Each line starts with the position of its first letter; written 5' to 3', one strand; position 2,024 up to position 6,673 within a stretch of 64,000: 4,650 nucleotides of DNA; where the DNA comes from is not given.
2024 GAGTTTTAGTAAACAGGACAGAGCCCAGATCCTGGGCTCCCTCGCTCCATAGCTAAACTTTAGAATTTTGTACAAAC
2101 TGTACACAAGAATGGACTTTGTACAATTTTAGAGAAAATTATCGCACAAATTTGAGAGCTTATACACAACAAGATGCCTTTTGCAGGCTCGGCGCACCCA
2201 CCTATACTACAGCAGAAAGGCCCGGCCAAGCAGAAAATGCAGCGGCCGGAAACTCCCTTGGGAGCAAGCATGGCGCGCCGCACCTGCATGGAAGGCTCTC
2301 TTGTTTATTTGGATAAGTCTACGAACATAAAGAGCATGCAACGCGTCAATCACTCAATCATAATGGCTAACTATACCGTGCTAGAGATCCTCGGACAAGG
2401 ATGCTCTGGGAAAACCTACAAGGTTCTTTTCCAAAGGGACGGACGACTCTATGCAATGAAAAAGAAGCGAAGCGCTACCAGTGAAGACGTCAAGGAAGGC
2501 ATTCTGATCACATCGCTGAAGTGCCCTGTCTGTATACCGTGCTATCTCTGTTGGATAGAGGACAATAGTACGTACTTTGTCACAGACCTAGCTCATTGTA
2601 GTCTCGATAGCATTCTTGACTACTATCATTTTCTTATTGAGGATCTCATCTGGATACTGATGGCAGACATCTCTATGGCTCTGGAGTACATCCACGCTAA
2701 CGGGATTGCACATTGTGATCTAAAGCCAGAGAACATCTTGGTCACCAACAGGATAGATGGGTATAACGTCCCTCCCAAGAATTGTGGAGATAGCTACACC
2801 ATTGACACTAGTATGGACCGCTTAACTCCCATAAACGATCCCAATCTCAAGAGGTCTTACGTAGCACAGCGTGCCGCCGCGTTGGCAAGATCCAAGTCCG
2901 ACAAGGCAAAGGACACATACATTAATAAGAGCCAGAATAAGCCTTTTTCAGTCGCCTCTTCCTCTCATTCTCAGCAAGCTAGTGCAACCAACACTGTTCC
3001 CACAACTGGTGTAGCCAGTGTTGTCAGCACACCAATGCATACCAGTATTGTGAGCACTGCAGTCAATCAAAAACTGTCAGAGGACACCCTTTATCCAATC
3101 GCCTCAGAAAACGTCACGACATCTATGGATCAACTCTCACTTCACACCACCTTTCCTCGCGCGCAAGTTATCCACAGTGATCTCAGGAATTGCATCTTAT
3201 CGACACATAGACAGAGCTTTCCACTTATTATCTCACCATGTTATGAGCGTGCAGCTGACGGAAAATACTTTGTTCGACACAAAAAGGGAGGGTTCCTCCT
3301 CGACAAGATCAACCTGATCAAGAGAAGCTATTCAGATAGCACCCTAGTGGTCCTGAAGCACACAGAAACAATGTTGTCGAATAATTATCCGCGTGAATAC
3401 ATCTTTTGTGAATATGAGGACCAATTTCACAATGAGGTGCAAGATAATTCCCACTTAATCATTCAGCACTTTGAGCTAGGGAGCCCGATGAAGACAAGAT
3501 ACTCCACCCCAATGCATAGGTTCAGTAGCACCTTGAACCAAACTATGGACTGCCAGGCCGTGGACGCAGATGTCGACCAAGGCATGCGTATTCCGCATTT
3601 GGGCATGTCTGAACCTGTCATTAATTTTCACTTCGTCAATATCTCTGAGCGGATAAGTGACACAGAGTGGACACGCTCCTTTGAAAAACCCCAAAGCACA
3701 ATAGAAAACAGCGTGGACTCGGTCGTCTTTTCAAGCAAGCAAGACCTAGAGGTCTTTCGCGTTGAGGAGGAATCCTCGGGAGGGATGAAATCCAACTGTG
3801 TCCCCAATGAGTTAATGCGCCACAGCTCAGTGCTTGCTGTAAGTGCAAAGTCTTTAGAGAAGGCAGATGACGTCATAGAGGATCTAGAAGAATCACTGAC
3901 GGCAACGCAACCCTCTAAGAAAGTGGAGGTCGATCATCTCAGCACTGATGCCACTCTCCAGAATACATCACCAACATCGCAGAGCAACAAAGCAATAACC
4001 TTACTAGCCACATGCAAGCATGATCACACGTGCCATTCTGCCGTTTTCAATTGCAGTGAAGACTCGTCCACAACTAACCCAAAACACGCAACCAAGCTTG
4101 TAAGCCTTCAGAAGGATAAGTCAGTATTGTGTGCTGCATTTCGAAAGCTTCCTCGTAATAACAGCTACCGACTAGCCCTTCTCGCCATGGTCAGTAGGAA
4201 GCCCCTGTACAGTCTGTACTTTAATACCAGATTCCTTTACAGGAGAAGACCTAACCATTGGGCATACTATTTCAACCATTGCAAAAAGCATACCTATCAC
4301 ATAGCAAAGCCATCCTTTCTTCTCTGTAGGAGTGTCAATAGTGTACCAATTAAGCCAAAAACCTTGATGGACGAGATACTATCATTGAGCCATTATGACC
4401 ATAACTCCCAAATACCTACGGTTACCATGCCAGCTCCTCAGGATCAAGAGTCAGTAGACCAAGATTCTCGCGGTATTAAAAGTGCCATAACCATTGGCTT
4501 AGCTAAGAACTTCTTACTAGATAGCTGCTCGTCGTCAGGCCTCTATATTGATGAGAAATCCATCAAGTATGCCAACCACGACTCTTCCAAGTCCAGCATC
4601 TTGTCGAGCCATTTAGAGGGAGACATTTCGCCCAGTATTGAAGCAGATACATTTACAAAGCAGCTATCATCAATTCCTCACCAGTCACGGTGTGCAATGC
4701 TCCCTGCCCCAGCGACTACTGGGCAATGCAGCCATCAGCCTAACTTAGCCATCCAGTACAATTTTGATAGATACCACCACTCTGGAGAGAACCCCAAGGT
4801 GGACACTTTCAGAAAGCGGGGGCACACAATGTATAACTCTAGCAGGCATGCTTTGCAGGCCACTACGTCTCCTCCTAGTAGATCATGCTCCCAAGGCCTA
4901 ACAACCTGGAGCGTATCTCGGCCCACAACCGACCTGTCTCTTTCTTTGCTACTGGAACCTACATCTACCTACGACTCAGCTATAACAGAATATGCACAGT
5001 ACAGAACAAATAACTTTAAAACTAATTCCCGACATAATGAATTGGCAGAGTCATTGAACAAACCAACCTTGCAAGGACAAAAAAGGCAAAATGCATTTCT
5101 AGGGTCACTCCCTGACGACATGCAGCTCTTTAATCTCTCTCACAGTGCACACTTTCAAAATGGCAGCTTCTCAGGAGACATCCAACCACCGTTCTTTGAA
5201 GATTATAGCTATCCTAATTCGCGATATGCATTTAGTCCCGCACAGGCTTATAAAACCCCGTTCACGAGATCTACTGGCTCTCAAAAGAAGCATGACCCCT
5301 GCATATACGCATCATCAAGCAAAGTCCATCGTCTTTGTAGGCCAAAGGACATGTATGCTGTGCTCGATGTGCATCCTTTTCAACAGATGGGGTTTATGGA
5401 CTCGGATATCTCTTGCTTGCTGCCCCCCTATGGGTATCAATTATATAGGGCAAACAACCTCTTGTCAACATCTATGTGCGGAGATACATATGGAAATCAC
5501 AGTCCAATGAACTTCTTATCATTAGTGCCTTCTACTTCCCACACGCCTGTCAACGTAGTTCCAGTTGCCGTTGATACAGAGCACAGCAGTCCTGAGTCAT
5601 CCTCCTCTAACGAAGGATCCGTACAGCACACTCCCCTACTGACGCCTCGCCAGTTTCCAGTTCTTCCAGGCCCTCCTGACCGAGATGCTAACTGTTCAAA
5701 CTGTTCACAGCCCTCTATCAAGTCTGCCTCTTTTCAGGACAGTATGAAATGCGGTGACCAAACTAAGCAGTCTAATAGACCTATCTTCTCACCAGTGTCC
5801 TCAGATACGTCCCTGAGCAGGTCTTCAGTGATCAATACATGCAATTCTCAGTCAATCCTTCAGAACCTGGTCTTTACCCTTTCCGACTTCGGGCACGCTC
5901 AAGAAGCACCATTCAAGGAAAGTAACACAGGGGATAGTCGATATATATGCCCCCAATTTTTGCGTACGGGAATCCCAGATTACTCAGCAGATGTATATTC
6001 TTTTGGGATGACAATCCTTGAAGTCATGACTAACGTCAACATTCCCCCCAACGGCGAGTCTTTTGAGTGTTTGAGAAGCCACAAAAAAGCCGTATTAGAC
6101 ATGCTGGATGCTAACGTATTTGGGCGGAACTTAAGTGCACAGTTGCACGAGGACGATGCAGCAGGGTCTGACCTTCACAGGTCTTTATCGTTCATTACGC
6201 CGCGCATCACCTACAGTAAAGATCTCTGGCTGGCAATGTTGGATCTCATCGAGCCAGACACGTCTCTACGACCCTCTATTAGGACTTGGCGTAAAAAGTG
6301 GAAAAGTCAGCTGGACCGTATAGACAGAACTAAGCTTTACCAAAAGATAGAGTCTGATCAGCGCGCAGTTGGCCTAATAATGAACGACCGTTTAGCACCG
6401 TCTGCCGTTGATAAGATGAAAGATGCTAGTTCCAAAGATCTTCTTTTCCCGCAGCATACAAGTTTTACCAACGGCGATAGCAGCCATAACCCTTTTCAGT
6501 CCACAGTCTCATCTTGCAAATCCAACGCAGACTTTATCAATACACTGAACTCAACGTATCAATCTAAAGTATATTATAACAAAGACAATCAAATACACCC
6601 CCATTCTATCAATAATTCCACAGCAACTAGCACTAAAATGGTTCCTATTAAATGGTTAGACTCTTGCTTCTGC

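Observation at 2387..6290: Protein kinase catalytic domain split by an insert of about 1050 residues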

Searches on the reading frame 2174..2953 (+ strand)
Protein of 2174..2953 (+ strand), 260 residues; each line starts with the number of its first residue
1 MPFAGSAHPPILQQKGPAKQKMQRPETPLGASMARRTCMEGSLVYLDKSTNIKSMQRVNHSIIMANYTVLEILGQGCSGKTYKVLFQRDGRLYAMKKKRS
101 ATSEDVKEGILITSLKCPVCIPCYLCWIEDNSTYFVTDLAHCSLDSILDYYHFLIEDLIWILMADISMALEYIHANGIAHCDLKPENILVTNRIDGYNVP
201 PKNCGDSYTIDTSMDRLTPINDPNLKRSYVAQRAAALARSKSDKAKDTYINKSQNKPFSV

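Call 7: search_protein_families(library=pfam, proteins=[window:2174-2953:+], max_evalue=1)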
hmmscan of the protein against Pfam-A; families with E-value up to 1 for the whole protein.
window:2174-2953:+ (260 aa): 2 families
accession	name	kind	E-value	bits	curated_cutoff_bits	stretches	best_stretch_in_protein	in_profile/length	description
PF00069.31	Pkinase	-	3e-20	73.2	31.7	1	67-192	1-133/263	Protein kinase domain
PF07714.23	PK_Tyr_Ser-Thr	-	9.9e-07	28.7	23.1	1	70-192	4-137/258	Protein tyrosine and serine/threonine kinase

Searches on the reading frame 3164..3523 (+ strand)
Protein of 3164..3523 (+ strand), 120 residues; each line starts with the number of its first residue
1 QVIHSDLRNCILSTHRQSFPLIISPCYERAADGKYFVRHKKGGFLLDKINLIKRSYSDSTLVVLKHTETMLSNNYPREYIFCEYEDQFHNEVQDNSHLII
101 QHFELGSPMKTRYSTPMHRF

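Call 69: search_protein_families(library=pfam, proteins=[window:3164-3523:+], max_evalue=10)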
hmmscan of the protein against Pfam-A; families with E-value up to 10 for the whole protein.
window:3164-3523:+ (120 aa): 0 families

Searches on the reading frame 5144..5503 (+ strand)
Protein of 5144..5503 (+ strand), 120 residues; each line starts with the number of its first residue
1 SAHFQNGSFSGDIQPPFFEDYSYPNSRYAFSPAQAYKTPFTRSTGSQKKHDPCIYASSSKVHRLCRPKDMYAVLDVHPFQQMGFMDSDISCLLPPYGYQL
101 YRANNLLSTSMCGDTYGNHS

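Call 69: search_protein_families(library=pfam, proteins=[window:5144-5503:+], max_evalue=10)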
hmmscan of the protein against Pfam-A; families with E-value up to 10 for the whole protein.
window:5144-5503:+ (120 aa): 0 families

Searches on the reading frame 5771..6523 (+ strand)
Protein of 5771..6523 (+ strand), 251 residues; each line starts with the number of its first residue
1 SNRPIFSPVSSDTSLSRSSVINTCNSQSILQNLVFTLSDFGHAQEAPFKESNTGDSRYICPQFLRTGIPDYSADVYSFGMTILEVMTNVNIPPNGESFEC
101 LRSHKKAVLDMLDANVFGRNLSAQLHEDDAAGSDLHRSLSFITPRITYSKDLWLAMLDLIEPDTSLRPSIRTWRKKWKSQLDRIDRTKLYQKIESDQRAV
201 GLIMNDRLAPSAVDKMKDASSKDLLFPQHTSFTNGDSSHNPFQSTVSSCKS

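Call 7: search_protein_families(library=pfam, proteins=[window:5771-6523:+], max_evalue=1)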
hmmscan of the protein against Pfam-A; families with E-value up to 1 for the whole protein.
window:5771-6523:+ (251 aa): 2 families
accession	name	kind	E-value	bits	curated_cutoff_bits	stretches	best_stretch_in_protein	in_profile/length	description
PF00069.31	Pkinase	-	1.7e-06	28.1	31.7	1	35-171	137-255/263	Protein kinase domain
PF07714.23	PK_Tyr_Ser-Thr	-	0.00046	20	23.1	1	32-93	138-205/258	Protein tyrosine and serine/threonine kinase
